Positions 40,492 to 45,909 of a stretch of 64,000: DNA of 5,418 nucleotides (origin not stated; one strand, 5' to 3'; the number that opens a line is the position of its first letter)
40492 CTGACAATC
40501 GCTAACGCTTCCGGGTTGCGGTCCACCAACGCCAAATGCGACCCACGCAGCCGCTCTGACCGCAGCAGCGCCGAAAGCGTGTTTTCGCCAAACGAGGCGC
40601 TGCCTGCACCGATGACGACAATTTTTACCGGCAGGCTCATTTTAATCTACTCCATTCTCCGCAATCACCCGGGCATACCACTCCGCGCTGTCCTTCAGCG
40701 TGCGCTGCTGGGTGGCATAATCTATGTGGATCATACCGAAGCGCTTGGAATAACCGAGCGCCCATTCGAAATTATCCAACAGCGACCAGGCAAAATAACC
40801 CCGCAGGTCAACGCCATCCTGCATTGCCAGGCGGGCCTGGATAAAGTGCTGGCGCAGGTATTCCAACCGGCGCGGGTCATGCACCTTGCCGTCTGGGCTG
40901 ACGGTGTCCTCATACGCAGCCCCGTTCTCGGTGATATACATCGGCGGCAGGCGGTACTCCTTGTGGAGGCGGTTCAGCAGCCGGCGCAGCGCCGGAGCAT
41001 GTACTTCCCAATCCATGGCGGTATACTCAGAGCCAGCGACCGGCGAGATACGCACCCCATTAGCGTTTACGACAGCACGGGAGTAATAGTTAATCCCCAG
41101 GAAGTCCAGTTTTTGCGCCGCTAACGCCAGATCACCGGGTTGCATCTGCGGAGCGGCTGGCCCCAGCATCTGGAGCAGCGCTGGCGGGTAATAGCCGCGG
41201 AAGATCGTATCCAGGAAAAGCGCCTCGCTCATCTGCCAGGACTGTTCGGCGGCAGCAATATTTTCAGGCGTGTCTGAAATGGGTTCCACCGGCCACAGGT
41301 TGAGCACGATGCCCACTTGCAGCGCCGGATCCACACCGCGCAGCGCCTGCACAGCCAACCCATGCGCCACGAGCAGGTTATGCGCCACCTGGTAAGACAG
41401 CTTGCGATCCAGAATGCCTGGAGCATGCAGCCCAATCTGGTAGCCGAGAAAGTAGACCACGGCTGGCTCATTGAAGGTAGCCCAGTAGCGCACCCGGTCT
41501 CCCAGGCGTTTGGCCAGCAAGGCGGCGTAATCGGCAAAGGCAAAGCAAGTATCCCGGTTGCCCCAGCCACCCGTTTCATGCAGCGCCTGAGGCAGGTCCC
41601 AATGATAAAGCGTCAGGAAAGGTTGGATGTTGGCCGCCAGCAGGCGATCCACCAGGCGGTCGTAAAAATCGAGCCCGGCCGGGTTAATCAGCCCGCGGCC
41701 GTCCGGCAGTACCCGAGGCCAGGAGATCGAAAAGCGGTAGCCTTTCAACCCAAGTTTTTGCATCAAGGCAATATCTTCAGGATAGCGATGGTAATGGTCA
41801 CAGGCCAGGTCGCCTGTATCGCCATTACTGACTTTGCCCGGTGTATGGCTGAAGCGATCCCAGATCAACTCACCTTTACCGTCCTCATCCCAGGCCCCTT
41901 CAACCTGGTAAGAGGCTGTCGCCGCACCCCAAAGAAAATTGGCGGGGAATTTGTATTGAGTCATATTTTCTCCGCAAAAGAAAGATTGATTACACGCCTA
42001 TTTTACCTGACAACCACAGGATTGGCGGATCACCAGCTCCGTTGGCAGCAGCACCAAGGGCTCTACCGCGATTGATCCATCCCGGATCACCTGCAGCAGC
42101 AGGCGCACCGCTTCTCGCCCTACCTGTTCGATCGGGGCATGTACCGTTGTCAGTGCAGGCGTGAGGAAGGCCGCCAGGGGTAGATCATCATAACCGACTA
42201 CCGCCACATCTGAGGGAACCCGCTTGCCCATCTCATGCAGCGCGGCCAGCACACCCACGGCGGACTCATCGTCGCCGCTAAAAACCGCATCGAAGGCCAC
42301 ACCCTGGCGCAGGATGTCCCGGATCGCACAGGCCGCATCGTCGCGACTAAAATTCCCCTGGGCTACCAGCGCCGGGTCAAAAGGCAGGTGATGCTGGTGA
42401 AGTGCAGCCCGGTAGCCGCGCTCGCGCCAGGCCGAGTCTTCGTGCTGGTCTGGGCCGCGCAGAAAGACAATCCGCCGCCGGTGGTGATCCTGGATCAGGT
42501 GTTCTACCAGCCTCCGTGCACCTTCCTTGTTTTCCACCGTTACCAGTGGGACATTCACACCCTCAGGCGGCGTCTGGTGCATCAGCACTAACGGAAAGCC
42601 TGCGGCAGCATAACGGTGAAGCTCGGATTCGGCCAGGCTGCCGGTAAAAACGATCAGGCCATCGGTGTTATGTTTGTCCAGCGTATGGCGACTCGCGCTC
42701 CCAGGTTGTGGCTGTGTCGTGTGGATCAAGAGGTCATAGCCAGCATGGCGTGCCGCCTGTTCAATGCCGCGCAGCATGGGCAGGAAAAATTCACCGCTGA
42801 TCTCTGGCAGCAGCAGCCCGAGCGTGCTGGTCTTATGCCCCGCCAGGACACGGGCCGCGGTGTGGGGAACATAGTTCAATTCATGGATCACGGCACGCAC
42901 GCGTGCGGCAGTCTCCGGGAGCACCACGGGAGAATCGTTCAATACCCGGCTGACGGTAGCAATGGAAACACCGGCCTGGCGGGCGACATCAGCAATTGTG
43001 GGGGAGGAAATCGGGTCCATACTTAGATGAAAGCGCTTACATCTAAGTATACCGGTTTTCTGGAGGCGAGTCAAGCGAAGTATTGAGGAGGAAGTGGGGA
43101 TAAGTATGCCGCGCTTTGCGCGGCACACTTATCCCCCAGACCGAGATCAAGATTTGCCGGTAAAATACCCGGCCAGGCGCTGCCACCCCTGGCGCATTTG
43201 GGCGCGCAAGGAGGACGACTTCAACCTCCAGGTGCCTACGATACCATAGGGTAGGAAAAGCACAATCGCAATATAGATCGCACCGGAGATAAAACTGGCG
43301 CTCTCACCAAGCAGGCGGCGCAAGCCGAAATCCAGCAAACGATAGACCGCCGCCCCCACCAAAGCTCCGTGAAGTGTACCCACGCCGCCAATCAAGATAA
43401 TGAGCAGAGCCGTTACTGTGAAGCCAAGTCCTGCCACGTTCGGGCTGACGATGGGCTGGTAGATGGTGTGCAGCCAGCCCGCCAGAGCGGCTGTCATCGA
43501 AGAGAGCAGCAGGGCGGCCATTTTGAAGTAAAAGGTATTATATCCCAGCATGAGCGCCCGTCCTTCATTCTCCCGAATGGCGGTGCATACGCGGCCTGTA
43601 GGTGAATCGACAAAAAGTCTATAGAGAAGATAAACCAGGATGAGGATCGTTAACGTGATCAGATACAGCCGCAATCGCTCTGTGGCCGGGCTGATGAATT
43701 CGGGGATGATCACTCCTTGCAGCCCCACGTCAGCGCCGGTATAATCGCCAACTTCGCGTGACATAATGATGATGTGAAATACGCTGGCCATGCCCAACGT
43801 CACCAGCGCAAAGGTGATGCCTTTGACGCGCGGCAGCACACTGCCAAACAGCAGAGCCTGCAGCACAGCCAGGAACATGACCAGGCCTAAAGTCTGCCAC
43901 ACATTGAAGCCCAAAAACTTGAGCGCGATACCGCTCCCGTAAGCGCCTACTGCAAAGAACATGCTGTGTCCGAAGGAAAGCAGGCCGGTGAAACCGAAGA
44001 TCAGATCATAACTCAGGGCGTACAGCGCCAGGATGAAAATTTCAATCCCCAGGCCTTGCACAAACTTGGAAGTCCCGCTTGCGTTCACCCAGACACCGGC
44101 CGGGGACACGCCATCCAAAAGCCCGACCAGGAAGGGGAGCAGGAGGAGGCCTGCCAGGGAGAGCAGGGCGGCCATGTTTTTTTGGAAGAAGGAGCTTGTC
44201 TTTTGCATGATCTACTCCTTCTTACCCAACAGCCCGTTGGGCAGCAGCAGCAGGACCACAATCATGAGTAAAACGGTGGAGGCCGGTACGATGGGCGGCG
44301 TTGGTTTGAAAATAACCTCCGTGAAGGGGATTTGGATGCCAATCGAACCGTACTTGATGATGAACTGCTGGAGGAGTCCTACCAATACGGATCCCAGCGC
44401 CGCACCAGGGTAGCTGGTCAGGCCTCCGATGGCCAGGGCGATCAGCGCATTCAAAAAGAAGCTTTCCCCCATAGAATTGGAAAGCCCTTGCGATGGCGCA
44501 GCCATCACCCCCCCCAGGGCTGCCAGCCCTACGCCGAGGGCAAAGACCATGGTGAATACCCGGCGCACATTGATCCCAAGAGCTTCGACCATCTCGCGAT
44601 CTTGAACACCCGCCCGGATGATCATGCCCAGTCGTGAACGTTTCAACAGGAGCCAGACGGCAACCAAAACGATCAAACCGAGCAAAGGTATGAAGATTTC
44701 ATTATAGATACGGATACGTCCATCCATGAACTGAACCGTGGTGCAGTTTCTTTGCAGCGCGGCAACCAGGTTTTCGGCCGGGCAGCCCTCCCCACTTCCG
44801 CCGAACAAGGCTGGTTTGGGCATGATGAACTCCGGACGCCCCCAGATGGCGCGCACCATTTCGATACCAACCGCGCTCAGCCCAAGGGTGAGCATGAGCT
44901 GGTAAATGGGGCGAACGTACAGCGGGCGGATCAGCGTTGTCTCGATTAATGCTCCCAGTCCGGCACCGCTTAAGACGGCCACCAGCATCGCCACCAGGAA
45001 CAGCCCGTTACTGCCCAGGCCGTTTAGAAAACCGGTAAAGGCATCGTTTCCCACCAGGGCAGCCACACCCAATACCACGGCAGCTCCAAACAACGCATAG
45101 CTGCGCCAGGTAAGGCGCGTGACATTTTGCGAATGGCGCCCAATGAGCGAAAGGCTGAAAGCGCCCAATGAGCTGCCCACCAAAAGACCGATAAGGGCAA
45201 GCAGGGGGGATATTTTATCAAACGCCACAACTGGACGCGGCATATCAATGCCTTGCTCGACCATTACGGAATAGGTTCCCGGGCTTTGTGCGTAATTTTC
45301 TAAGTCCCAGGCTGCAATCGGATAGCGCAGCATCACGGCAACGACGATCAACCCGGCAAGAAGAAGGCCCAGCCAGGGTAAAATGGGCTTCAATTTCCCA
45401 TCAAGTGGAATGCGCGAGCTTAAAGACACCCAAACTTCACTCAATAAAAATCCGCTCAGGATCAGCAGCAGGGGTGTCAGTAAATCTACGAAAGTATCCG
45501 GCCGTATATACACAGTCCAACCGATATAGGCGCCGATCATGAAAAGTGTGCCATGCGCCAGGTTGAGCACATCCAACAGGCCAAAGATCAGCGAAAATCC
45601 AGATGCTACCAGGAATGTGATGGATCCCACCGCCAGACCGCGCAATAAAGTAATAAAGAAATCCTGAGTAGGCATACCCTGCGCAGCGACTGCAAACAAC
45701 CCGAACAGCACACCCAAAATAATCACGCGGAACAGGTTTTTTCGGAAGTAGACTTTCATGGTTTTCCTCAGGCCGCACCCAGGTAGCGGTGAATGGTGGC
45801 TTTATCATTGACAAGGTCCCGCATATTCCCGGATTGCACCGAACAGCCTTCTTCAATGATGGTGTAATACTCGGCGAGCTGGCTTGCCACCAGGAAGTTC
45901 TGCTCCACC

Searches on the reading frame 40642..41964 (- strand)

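Call 32: search_protein_families(library=pfam, proteins=[window:40642-41964:-], max_evalue=0.00001)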
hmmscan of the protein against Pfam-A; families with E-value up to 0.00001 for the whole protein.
window:40642-41964:- (440 aa): 1 family
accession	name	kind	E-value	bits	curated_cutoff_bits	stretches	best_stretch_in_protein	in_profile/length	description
PF00232.24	Glyco_hydro_1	-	8.8e-169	562.1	22.6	1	4-438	3-452/453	Glycosyl hydrolase family 1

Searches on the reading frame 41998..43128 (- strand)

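Call 32: search_protein_families(library=pfam, proteins=[window:41998-43128:-], max_evalue=0.00001)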
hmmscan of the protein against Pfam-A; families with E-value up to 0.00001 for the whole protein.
window:41998-43128:- (376 aa): 4 families
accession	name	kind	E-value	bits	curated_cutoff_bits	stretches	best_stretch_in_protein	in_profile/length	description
PF13377.12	Peripla_BP_3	-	3.2e-39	135.1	26.5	1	208-371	1-167/167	Periplasmic binding protein-like domain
PF00532.27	Peripla_BP_1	-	4.6e-32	112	22.2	1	101-348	2-261/281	Periplasmic binding proteins and sugar binding domain of LacI family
PF00356.27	LacI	-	4.3e-18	65.3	27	1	44-88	1-45/46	Bacterial regulatory proteins, lacI family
PF13407.12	Peripla_BP_4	-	8.3e-17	62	35.1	1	104-349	2-255/258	Periplasmic binding protein domain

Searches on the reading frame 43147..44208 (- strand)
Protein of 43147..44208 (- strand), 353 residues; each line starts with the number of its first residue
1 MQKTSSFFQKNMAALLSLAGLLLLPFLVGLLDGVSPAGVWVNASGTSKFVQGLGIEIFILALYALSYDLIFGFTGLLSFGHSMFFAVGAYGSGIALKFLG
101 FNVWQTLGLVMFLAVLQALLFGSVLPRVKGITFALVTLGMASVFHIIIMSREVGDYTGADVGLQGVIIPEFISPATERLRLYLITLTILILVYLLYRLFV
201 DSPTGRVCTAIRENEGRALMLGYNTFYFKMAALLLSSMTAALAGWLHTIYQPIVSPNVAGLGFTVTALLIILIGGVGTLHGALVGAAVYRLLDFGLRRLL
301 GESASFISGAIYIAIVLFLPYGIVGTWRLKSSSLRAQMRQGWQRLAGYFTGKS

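Call 4: search_protein_families(library=pfam, proteins=[window:43147-44208:-])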
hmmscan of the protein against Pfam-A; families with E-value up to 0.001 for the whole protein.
window:43147-44208:- (353 aa): 1 family
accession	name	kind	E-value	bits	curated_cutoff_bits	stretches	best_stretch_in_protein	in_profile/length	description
PF02653.21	BPD_transp_2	-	1.2e-35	123.4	26.8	1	57-315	9-268/269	Branched-chain amino acid transport system / permease component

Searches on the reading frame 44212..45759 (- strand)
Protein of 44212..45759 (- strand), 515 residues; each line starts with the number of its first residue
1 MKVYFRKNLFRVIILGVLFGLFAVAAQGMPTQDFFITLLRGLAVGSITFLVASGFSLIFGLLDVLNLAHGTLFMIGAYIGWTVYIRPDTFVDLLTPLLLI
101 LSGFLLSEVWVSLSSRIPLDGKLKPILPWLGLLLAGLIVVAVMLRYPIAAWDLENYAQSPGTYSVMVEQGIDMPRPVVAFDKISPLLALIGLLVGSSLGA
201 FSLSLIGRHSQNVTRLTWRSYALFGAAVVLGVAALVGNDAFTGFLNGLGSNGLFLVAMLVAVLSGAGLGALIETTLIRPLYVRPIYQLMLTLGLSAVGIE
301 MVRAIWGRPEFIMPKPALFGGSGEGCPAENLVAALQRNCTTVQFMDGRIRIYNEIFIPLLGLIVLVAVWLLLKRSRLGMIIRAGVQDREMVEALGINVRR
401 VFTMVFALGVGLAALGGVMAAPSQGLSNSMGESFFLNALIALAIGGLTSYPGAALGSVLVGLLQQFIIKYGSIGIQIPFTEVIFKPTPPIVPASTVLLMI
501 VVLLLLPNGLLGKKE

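Call 4: search_protein_families(library=pfam, proteins=[window:44212-45759:-])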
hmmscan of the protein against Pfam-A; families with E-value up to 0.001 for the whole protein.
window:44212-45759:- (515 aa): 1 family
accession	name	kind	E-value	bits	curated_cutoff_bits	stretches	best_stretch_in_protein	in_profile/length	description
PF02653.21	BPD_transp_2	-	3.5e-30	105.5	26.8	2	221-504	36-266/269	Branched-chain amino acid transport system / permease component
